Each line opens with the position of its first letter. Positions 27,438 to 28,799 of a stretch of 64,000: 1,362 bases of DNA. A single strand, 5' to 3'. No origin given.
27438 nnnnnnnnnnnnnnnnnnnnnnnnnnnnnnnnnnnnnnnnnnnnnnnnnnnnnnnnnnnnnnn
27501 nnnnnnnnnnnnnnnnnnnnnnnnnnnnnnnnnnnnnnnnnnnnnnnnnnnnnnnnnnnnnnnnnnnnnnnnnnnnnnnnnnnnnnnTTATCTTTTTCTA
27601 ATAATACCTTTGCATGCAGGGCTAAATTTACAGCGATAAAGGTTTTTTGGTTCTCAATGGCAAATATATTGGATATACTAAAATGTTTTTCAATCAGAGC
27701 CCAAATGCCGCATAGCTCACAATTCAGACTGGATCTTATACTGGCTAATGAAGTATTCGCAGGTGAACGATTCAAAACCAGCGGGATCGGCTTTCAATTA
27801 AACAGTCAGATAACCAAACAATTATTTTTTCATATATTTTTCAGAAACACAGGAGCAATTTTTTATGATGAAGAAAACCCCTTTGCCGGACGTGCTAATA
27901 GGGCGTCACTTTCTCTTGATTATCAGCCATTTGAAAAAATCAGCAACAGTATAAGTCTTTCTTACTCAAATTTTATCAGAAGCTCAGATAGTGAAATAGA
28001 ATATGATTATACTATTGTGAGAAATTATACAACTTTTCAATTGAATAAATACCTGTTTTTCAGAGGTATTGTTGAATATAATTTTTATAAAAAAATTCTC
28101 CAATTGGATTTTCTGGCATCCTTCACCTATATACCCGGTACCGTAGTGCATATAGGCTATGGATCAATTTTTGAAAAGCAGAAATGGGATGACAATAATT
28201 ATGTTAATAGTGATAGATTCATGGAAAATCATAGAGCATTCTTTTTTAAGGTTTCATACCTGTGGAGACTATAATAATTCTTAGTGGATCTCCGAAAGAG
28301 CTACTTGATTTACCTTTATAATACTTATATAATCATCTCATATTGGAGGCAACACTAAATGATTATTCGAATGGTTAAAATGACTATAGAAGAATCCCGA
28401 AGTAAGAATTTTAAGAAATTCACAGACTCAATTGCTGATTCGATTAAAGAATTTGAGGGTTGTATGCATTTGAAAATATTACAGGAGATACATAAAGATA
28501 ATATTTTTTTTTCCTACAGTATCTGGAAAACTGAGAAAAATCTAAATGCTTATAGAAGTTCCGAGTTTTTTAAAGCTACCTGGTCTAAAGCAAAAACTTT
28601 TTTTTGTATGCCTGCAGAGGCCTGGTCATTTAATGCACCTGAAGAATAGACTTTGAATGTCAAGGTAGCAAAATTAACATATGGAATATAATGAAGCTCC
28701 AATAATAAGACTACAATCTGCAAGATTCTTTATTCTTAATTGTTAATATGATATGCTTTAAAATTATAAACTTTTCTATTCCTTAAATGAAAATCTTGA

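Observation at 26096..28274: Juxtaposed gene remnants: secA lacking NBD1 abutting an OMP C-terminal fragment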

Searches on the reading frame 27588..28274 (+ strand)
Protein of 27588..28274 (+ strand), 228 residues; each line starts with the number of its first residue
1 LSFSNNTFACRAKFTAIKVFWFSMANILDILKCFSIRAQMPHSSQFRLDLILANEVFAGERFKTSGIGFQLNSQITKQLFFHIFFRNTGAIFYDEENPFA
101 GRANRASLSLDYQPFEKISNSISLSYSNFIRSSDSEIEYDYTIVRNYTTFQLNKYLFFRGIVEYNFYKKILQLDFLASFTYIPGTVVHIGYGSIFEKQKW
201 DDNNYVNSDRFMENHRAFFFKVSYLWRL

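Call 4: search_protein_families(library=pfam, proteins=[window:27657-28274:+], max_evalue=0.01)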
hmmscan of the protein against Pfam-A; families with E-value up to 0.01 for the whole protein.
window:27657-28274:+ (205 aa): 0 families

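Call 12: find_homologous_proteins(query=window:27696-28274:+)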
Query window:27696-28274:+ (192 aa): 167 proteins with E <= 0.001 among 209 candidates; the best 120 are listed.
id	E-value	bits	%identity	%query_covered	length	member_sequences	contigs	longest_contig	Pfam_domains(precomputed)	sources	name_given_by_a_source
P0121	5.8e-75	269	64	100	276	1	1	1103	-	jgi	jgi:hypothetical protein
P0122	3.8e-74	267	65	95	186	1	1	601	-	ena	-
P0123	5.2e-68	247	60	99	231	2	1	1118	-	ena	-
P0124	1.6e-66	242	58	99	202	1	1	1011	-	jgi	jgi:hypothetical protein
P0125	2.2e-65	238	58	99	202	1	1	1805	-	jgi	jgi:hypothetical protein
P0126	5.2e-64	234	53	99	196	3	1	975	-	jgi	jgi:hypothetical protein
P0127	6.6e-64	233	58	100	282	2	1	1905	-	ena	-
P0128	3.9e-63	231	55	99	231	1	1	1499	-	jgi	jgi:hypothetical protein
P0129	3.2e-62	228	56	95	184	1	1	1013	-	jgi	jgi:hypothetical protein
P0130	1.3e-61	226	55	99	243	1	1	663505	-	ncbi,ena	-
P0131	2.1e-61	225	55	100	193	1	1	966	-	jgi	jgi:hypothetical protein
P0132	2.5e-61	225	53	99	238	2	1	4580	-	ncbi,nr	ncbi:MAG: hypothetical protein KJ874_11970, partial [Acidobacteria bacterium]|nr:hypothetical protei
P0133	2.0e-59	219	53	99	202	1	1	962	-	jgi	jgi:hypothetical protein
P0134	4.5e-58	214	52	99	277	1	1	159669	-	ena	-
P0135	7.1e-58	214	53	97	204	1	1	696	-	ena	-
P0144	3.1e-55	205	54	98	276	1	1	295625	-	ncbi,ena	-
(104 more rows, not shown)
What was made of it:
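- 27701..28274 (+): 3' remnant of a CBM9+DUF5916 outer-membrane barrel gene: the last ~190 of ~740 residues, ending in the C-terminal motif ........, plus the stop codon. Homologues at E down to 6e-75, two of them named DUF5916 by NCBI (call 12).
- Checked: Its part from about 27696 matches DUF5916-type proteins at E down to 6e-75 (call 12).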

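Call 14: find_encoding_contigs(protein=P0130, flank=8000, max_places=2)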
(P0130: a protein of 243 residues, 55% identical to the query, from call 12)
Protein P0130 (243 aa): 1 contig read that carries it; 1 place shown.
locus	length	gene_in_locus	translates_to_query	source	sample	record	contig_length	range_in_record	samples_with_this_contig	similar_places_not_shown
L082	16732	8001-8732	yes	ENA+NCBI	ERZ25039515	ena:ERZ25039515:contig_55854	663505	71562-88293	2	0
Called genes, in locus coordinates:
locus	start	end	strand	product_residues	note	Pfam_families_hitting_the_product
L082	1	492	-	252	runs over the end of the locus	-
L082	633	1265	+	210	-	-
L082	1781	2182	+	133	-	PF01964:ThiC_Rad_SAM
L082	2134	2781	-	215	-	-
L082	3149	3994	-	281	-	-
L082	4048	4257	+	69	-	PF01709:Transcrip_reg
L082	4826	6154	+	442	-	PF05496:RuvB_N, PF00004:AAA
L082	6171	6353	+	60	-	PF05491:WHD_RuvB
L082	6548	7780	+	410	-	PF06452:CBM9_1, PF19313:DUF5916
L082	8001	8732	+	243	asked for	-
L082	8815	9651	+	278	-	PF02749:QRPTase_N, PF01729:QRPTase_C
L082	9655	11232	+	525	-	PF00890:FAD_binding_2, PF01266:DAO, PF01494:FAD_binding_3 (weak), PF03486:HI0933_like (weak), PF07992:Pyr_redox_2 (weak), PF02910:Succ_DH_flav_C (weak)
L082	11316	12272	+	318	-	-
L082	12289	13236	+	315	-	PF00698:Acyl_transf_1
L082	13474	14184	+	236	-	PF11104:PilM_2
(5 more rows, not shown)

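Call 15: find_encoding_contigs(protein=P0144, flank=8000, max_places=2)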
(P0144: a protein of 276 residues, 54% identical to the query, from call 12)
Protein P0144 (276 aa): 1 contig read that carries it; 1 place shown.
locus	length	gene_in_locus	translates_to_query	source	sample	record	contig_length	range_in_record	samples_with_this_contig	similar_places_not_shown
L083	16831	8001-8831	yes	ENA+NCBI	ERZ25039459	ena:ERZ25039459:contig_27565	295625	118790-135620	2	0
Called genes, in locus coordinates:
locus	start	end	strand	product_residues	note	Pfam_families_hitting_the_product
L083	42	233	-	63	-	PF10418:DHODB_Fe-S_bind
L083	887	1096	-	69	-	PF17179:Fer4_22, PF12838:Fer4_7 (faint)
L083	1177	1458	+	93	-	-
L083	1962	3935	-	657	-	-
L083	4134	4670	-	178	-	-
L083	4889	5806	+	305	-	PF08450:SGL, PF24684:Vgb_lyase (weak), PF03088:Str_synth (faint), PF01731:Arylesterase (faint)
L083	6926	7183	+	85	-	-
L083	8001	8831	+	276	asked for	-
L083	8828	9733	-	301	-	PF00174:Oxidored_molyb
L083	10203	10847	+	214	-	PF01966:HD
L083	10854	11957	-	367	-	PF01208:URO-D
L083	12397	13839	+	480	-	PF14520:HHH_5, PF14792:DNA_pol_B_palm (weak), PF14791:DNA_pol_B_thumb, PF02811:PHP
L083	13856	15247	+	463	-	PF22745:Nlig-Ia, PF01653:DNA_ligase_aden, PF03120:OB_DNA_ligase, PF03119:DNA_ligase_ZBD (weak)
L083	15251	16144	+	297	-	PF12826:HHH_2, PF14520:HHH_5 (weak), PF00533:BRCT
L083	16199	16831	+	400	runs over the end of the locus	PF00365:PFK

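Call 16: find_encoding_contigs(protein=P0134, flank=8000, max_places=2)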
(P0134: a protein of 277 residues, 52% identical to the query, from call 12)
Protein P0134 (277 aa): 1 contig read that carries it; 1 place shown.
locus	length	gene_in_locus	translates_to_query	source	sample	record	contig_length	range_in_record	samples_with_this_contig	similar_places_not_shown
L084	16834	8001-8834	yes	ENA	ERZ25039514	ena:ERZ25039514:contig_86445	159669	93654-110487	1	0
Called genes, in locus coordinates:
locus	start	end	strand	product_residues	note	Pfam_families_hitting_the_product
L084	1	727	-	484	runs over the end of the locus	PF07715:Plug, PF00593:TonB_dep_Rec_b-barrel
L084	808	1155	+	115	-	-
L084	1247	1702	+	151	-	PF01451:LMWPc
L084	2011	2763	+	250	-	PF00561:Abhydrolase_1, PF12146:Hydrolase_4, PF12697:Abhydrolase_6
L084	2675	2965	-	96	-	-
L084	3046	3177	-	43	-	PF06397:Desulfoferrod_N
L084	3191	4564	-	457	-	PF00069:Pkinase, PF01636:APH (faint), PF07714:PK_Tyr_Ser-Thr, PF17667:Pkinase_fungal (weak), PF03109:ABC1 (weak)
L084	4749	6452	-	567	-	PF07969:Amidohydro_3, PF01979:Amidohydro_1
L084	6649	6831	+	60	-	-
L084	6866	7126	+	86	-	-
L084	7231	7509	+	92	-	-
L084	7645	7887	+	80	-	-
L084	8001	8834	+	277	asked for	-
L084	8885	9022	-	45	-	-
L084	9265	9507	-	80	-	-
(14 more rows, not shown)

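Call 18: search_protein_families(library=ncbifam, proteins=[window:27588-28274:+], max_evalue=0.01)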
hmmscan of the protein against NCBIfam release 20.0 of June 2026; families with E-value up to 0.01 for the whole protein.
window:27588-28274:+ (228 aa): 0 families

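Call 40: find_related_loci(query=A1, collection=metagenome_contigs, flank=10000)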
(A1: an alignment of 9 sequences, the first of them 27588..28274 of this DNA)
Query A1 (228 aa) in metagenome_contigs; peptide patterns used: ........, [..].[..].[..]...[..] (x = any residue, [..] = any of these).
600 stretches matched a pattern (row limit reached: there are more); 549 encode a relative of the query (tblastn E <= 1e-3); the best 80 are kept; 80 distinct loci.
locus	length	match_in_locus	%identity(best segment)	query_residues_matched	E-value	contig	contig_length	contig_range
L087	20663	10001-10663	60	14-228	1e-88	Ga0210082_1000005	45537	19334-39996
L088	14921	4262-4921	62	14-227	8e-88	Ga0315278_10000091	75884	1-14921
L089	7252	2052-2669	62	25-228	5e-85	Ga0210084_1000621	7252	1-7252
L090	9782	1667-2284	62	25-228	5e-85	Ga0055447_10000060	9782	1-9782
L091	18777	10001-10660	56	14-227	2e-81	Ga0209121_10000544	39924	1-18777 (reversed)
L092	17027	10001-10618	61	25-228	2e-79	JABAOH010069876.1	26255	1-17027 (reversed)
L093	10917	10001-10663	55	14-228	7e-79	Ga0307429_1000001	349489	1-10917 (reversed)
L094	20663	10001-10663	55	14-228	7e-79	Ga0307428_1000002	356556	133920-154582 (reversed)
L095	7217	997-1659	54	14-228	4e-77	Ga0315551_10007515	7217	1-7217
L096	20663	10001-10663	54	14-228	5e-77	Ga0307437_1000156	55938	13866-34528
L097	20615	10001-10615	57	23-227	2e-76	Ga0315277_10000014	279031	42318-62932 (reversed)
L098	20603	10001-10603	57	27-227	2e-76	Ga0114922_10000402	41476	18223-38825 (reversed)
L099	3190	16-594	61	36-228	3e-76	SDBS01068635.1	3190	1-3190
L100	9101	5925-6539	55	23-227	8e-76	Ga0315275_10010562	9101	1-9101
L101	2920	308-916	55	25-227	5e-76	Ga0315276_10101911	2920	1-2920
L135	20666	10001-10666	51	14-227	4e-68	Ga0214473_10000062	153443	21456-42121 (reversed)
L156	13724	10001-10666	48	14-227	2e-65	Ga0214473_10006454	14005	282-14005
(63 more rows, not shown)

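Call 47: search_protein_families(library=pfam, proteins=[L135:3452-6034:-, L156:3104-5428:-, L135:8450-10672:+, L135:6464-7369:+, L135:7424-8302:-, L135:10828-12174:+, L156:5915-6904:-, L156:7182-8042:-], max_evalue=0.001)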
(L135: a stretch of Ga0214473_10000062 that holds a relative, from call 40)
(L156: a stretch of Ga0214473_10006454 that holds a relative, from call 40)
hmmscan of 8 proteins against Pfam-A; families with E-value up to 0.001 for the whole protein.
L135:3452-6034:- (860 aa): 1 family
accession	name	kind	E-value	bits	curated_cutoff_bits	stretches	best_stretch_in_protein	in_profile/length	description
PF05569.17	Peptidase_M56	-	1.5e-27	97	31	1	225-417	100-296/296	BlaR1 peptidase M56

L156:3104-5428:- (774 aa): 1 family
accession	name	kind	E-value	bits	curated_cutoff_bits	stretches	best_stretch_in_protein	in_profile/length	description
PF05569.17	Peptidase_M56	-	2.2e-29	103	31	1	145-338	99-296/296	BlaR1 peptidase M56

L135:8450-10672:+ (740 aa): 2 families
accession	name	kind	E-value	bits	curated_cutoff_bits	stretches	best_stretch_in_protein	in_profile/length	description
PF19313.5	DUF5916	-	1.4e-10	41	22.6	1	285-339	33-86/572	Domain of unknown function (DUF5916)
PF06452.16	CBM9_1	-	8.1e-05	23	23.4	1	53-196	1-137/185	Carbohydrate family 9 binding domain-like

L135:6464-7369:+ (301 aa): 1 family
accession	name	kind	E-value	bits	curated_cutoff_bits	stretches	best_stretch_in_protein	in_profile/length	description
PF00248.27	Aldo_ket_red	-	5e-51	173.9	24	1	16-295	2-276/291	Aldo/keto reductase family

L135:7424-8302:- (292 aa): 0 families

L135:10828-12174:+ (448 aa): 0 families

L156:5915-6904:- (329 aa): 0 families

L156:7182-8042:- (286 aa): 0 families
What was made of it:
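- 27701..28274 (+): Pfam finds CBM9_1 + DUF5916 in full-length L135 (call 47).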

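Call 62: predict_structure(alignment_id=A2)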
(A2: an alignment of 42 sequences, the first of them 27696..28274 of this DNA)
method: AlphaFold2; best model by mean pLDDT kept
length: 192 residues; sequences in the alignment: 42
mean_pLDDT: 93.4   pTM: 0.78
mean pLDDT of the five models: 93.4, 92.7, 92.2, 92.1, 91.9
residues with pLDDT >= 90: 169; 70-90: 17; 50-70: 6; < 50: 0
segments of 3 or more residues with pLDDT < 50: none
pLDDT, mean of each block of 10 residues (from residue 1): 73 96 95 95 96 95 97 96 98 96 96 96 97 95 90 96 90 93 92 70
secondary structure, 60 per line:
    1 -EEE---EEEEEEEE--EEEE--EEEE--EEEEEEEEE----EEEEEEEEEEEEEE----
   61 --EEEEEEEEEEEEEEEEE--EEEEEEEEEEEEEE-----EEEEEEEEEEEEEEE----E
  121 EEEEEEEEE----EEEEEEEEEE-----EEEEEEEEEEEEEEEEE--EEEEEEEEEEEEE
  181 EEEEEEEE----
elements in order: E2-4 E8-15 E18-21 E24-27 E30-38 E43-56 E63-79 E82-95 E101-115 E120-129 E134-143 E149-165 E168-188
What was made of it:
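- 27701..28274 (+): AlphaFold2 gives an all-beta model with pLDDT 93.4 (call 62).
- On CBM9 + DUF5916 outer-membrane protein: All-beta model with pLDDT 93.4 (call 62).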

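Call 64: fold_search(model_id=the predicted structure, library=pdb)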
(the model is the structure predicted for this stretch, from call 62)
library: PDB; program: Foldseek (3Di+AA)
matches with E <= 10: 772; with E <= 0.001: 8
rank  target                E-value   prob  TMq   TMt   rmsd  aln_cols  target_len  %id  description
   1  3bs0_A                7.7e-05  1.00  0.37  0.19  11.8       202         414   14  Crystal structure of the P. putida toluene transporter TodX (released 2008-06-10)
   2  3pgs_B                2.2e-04  1.00  0.45  0.22   9.3       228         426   11  Phe3Gly mutant of EcFadL (released 2011-05-25)
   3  3dwn_A                2.9e-04  1.00  0.45  0.22   9.2       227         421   10  Crystal structure of the long-chain fatty acid transporter FadL mutant A77E/S100R (released 2008-12-16)
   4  2r4o_A                3.8e-04  1.00  0.45  0.23   9.4       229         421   10  Crystal structure of the long-chain fatty acid transporter FadL mutant delta NPA (released 2008-09-16)
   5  3pgs_A                4.2e-04  1.00  0.46  0.23   8.8       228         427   11  Phe3Gly mutant of EcFadL (released 2011-05-25)
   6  3bry_A                6.5e-04  1.00  0.45  0.24  15.1       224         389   12  Crystal structure of the Ralstonia pickettii toluene transporter TbuX (released 2008-06-10)
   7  6z34                  7.2e-04  1.00  0.41  0.22  11.2       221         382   14  CymD monoaromatic hydrocarbon channel (released 2020-11-04)
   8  2r4l_A                7.5e-04  1.00  0.44  0.23   8.7       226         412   11  Crystal structure of the long-chain fatty acid transporter FadL mutant P34A (released 2008-09-16)
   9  2r4n_A                1.2e-03  1.00  0.44  0.22   9.3       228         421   11  Crystal structure of the long-chain fatty acid transporter FadL mutant N33A (released 2008-09-16)
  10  2r4l_C                1.2e-03  1.00  0.44  0.23   8.9       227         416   10  Crystal structure of the long-chain fatty acid transporter FadL mutant P34A (released 2008-09-16)
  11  2wjr                  1.4e-03  1.00  0.46  0.44  13.0       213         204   11  NanC porin structure in rhombohedral crystal form. (released 2009-10-13)
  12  2wjq                  1.5e-03  1.00  0.48  0.45  13.1       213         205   11  NanC porin structure in hexagonal crystal form. (released 2009-10-13)
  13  3dwo                  1.7e-03  1.00  0.46  0.22  10.2       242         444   11  Crystal structure of a Pseudomonas aeruginosa FadL homologue (released 2008-12-16)
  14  1t16_A                1.8e-03  1.00  0.44  0.22   9.1       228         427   10  Crystal structure of the bacterial fatty acid transporter FadL from Escherichia coli (released 2004-06-15)
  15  3brz                  2.5e-03  1.00  0.38  0.20   9.5       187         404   14  Crystal structure of the Pseudomonas putida toluene transporter TodX (released 2008-06-10)
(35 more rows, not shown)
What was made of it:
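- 27701..28274 (+): Fold matches are TodX, FadL, porins, NanC and OmpG (call 64).
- Closest known: CBM9 + DUF5916 outer-membrane proteins. Same: It folds as barrel strands (calls 62, 64).
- Checked: It models as an all-beta sheet (pLDDT 93.4, call 62), and all top fold matches are outer-membrane barrels (call 64).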

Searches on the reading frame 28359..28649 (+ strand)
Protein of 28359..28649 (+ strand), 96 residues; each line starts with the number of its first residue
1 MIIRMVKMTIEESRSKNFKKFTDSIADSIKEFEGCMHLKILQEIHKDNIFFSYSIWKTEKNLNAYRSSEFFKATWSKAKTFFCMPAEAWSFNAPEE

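Call 17: search_protein_families(library=pfam, proteins=[window:28359-28649:+], max_evalue=0.001)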
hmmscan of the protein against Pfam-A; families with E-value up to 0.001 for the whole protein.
window:28359-28649:+ (96 aa): 1 family
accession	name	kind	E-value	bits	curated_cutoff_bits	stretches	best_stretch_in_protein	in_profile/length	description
PF03992.22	ABM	-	9e-09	35.8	23.1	1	1-74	1-75/78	Antibiotic biosynthesis monooxygenase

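Call 27: find_encoding_contigs(protein=window:28359-28649:+, flank=10000, max_places=10)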
Protein window:28359-28649:+ (96 aa): no gene with exactly this product is on record in the collection.
